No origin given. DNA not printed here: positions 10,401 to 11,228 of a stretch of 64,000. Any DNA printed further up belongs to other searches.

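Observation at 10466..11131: Isolated, GC-enriched type IV pilin-like gene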

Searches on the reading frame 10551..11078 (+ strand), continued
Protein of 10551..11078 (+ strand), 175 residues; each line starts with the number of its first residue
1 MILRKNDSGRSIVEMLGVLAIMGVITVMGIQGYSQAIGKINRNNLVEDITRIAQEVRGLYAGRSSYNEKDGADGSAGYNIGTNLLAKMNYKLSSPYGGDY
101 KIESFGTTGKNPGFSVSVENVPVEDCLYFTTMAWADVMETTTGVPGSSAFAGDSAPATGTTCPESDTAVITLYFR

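Call 86: search_protein_families(library=pfam, proteins=[L158:14196-14882:+, L158:14863-15621:+, L158:15621-17084:+, L158:17192-18580:+, L158:18632-19306:-, L158:12316-12909:-, L145:3-1319:+, L145:1324-2082:+, L145:9184-9876:+, L145:10904-11866:+], max_evalue=0.01)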
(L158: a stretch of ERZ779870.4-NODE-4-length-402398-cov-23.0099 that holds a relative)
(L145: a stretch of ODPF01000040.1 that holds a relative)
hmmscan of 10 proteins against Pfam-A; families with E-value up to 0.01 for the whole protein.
L158:14196-14882:+ (228 aa): 3 families
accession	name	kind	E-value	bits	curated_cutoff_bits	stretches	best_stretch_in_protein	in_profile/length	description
PF00092.34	VWA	-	1.7e-06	28.8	23.8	1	28-184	3-153/174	von Willebrand factor type A domain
PF13519.12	VWA_2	-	3.8e-05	24.7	27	1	28-141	2-107/107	von Willebrand factor type A domain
PF13768.12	VWA_3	-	0.0014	19.2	27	1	28-181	4-148/155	von Willebrand factor type A domain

L158:14863-15621:+ (252 aa): 1 family
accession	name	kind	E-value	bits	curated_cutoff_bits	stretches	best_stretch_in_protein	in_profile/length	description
PF13672.11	PP2C_2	-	1.4e-39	136.3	24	1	19-224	1-200/209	Protein phosphatase 2C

L158:15621-17084:+ (487 aa): 1 family
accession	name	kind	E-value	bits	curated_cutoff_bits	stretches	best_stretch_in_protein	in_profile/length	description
PF00069.31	Pkinase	-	1e-09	38.6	31.7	1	116-280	80-232/263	Protein kinase domain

L158:17192-18580:+ (462 aa): 1 family
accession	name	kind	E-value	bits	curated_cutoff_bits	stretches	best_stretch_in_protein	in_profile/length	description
PF03060.21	NMO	-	9.9e-09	35.5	28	1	142-318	131-285/331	Nitronate monooxygenase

L158:18632-19306:- (224 aa): 0 families

L158:12316-12909:- (197 aa): 4 families
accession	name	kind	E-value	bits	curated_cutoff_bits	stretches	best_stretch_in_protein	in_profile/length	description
PF01381.28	HTH_3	-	1.8e-14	53.9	23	1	65-119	1-55/55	Helix-turn-helix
PF13560.12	HTH_31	-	2e-08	34.9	27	1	62-116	3-58/64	Helix-turn-helix domain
PF12844.13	HTH_19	-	7e-06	26.3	30.2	1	62-125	1-64/64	Helix-turn-helix domain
PF13443.12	HTH_26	-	0.00022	21.8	22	1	64-115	1-53/63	Cro/C1-type HTH DNA-binding domain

L145:3-1319:+ (438 aa): 0 families

L145:1324-2082:+ (252 aa): 1 family
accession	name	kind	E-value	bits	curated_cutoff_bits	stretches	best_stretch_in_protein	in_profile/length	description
PF10671.14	TcpQ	-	3.3e-17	62.8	27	1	167-243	2-78/80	Toxin co-regulated pilus biosynthesis protein Q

L145:9184-9876:+ (230 aa): 2 families
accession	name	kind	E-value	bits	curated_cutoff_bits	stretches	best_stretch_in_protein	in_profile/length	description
PF05307.16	Bundlin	-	0.00019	22.1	22.3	1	81-198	6-120/151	Bundlin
PF11309.13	DUF3112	-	0.0077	16.2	23.3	1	37-120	34-117/217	Protein of unknown function (DUF3112)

L145:10904-11866:+ (320 aa): 6 families
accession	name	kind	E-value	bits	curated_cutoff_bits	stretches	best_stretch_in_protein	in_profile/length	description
PF00437.27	T2SSE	-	3.5e-29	102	24.9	1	78-239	106-261/370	Type II/IV secretion system protein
PF13401.12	AAA_22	-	4.2e-05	24.3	27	1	111-171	5-64/130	AAA domain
PF13191.12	AAA_16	-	0.0002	22.3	32.6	1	109-218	22-136/167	AAA ATPase domain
PF20720.3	nSTAND3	-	0.0074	16.4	27.2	0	109-149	15-54/155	Novel STAND NTPase 3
PF00005.33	ABC_tran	-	0.0094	17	25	0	115-171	15-67/137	ABC transporter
PF00931.28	NB-ARC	-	0.01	15.6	23.5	0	104-253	12-167/248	NB-ARC domain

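Call 94: search_protein_families(library=ncbifam, proteins=[L158:342-1982:+, L158:2001-3275:+, L158:3232-4830:+, L158:4840-6510:+, L158:6522-7649:+, L158:7652-8227:+, L158:8297-8866:+, L158:11359-12321:+, L159:215-1342:+, window:10551-11078:+], max_evalue=0.001)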
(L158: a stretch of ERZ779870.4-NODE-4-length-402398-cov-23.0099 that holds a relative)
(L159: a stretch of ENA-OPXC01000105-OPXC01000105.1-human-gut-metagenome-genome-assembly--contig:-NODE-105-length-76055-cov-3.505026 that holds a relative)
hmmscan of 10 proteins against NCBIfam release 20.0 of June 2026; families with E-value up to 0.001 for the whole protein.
L158:342-1982:+ (546 aa): 7 families
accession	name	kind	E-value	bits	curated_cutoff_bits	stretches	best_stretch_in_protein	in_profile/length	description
TIGR02520.1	pilus_B_mal_scr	equivalog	1.4e-85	287.8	287.65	1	149-532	115-513/513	PilN family type IVB pilus formation outer membrane protein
TIGR02519.1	pilus_MshL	equivalog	3.1e-33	115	250.2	1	256-533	3-290/290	pilus (MSHA type) biogenesis protein MshL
TIGR02516.1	type_III_yscC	equivalog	5.6e-12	45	238.45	1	248-503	195-427/463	type III secretion system outer membrane ring subunit SctC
TIGR02517.1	type_II_gspD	equivalog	6.4e-12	44.7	351.35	1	234-534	301-591/600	type II secretion system secretin GspD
NF011873.0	PRK15346.1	equivalog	1.2e-11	44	524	1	243-504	227-461/499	EscC/YscC/HrcC family type III secretion system outer membrane ring protein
TIGR02515.1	IV_pilus_PilQ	subfamily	2.1e-08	33.6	284.35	1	337-503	249-393/428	type IV pilus secretin PilQ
NF042912.1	Amuc_1098_fam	equivalog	8.8e-05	20.7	750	1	249-319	422-493/805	Amuc_1098 family type IV pilus outer membrane protein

L158:2001-3275:+ (424 aa): 0 families

L158:3232-4830:+ (532 aa): 1 family
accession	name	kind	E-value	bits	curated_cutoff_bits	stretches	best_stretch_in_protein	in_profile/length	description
TIGR03021.1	pilP_fam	equivalog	1.2e-06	29.6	34.65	1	368-467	4-116/119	type IV pilus biogenesis protein PilP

L158:4840-6510:+ (556 aa): 17 families
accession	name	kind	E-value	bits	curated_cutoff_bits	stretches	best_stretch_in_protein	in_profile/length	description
TIGR02533.1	type_II_gspE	equivalog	2.6e-66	224.3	630.25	1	143-545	113-484/486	type II secretion system ATPase GspE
TIGR02538.1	type_IV_pilB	equivalog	5.2e-63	213.5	675.65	1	118-545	161-560/564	type IV-A pilus assembly ATPase PilB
NF053534.1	T4PilAsmATPsTfpB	equivalog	1.1e-55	189.2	850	1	111-545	180-580/584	type IV pilus assembly ATPase TfpB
NF007755.0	PRK10436.1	equivalog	1.5e-54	185.4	617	1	127-549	77-461/465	type II secretion system protein GspE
NF041000.1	ATPase_ComGA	equivalog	1.2e-39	136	300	1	145-434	3-265/267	competence type IV pilus ATPase ComGA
TIGR01420.1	pilT_fam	subfamily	1.2e-32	113.5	319.1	1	282-448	116-282/343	PilT/PilU family type 4a pilus ATPase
TIGR02525.1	plasmid_TraJ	equivalog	8.5e-19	67.7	368.3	1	276-411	138-271/372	plasmid transfer ATPase TraJ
NF058587.1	archaellum_moto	equivalog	1.6e-18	66.8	550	1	293-410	280-394/527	archaellum flagellar ATPase motor FlaI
TIGR02788.1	VirB11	equivalog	2.7e-12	46.4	249.95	1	287-412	142-265/308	P-type DNA transfer ATPase VirB11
TIGR02524.1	dot_icm_DotB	equivalog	1.6e-11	44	463.3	1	289-408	135-255/358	Dot/Icm type IV secretion system ATPase DotB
NF053672.1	bindosome_BasE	exception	2.2e-11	43.2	1000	1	292-411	274-390/512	bindosome assembly system ATPase subunit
TIGR03819.1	heli_sec_ATPase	hypoth_equivalog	1e-10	41.4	373.15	1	292-414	182-302/340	TadA family conjugal transfer-associated ATPase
TIGR02782.1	TrbB_P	equivalog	5.4e-10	39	304.55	1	292-411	140-254/303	P-type conjugative transfer ATPase TrbB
NF010407.0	PRK13833.1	subfamily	1.1e-08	34.9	499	1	290-411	145-261/323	conjugal transfer protein TrbB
NF010425.0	PRK13851.1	equivalog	5.9e-08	32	461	1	292-400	166-271/344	type IV secretion system protein VirB11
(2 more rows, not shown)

L158:6522-7649:+ (375 aa): 5 families
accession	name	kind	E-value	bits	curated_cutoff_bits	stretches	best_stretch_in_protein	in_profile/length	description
TIGR02120.1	GspF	equivalog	4.8e-15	55.7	424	1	32-364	58-392/401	type II secretion system inner membrane protein GspF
NF007861.0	PRK10573.1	equivalog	1.2e-14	54.2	401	1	32-361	54-386/401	protein transport protein HofC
NF041012.2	T4P_ComGB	equivalog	1.6e-12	47.5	240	1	40-295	4-258/332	competence type IV pilus assembly protein ComGB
NF052607.1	T4PiliAsmPilCThrm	equivalog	5.1e-07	29.1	700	1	81-365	104-396/406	type IV pilus assembly protein PilC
NF052606.1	T4PiliAsmPilCMyx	equivalog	1.2e-06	27.7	700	1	42-362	85-407/419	type IV pilus assembly protein PilC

L158:7652-8227:+ (191 aa): 0 families

L158:8297-8866:+ (189 aa): 1 family
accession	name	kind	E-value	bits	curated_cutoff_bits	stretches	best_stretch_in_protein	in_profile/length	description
NF041775.1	typeIV_PilA_Myxo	equivalog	0.00021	21.3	400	1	10-127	11-124/214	type IV pilin protein PilA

L158:11359-12321:+ (320 aa): 17 families
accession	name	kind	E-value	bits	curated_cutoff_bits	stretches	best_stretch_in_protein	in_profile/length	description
TIGR01420.1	pilT_fam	subfamily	1.7e-29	103.1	319.1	1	67-267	81-271/343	PilT/PilU family type 4a pilus ATPase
NF041000.1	ATPase_ComGA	equivalog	6.4e-29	100.8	300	1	99-237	115-246/267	competence type IV pilus ATPase ComGA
TIGR02538.1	type_IV_pilB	equivalog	3e-24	85.6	675.65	1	93-234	297-430/564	type IV-A pilus assembly ATPase PilB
NF053534.1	T4PilAsmATPsTfpB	equivalog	3.4e-23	81.9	850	1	91-233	315-449/584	type IV pilus assembly ATPase TfpB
TIGR02533.1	type_II_gspE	equivalog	3.5e-23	82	630.25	1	91-234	222-357/486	type II secretion system ATPase GspE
NF007755.0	PRK10436.1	equivalog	9.6e-23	80.6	617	1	93-231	200-330/465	type II secretion system protein GspE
TIGR02525.1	plasmid_TraJ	equivalog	3.1e-19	69.2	368.3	1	80-252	121-287/372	plasmid transfer ATPase TraJ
TIGR02524.1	dot_icm_DotB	equivalog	1.5e-17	63.9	463.3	1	75-238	101-261/358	Dot/Icm type IV secretion system ATPase DotB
TIGR02788.1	VirB11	equivalog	1.5e-12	47.1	249.95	1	114-253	147-282/308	P-type DNA transfer ATPase VirB11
NF058587.1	archaellum_moto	equivalog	2.8e-12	46.2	550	1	114-231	278-391/527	archaellum flagellar ATPase motor FlaI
NF053672.1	bindosome_BasE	exception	2.1e-09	36.7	1000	1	81-233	235-388/512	bindosome assembly system ATPase subunit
TIGR03819.1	heli_sec_ATPase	hypoth_equivalog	2.9e-09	36.6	373.15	1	100-244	167-308/340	TadA family conjugal transfer-associated ATPase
TIGR02782.1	TrbB_P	equivalog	8.5e-09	35.1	304.55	1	104-242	129-261/303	P-type conjugative transfer ATPase TrbB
NF010469.0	PRK13894.1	subfamily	4.2e-07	29.6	508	1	114-239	152-270/320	conjugal transfer ATPase TrbB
NF010425.0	PRK13851.1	equivalog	2.9e-06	26.4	461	1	102-236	153-283/344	type IV secretion system protein VirB11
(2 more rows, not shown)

L159:215-1342:+ (375 aa): 0 families

window:10551-11078:+ (175 aa): 0 families
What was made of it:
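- Closest known: PilS, thin-pilus pilin of IncI plasmids. Different: Relatives have an added PilT-like short ATPase (call 94).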
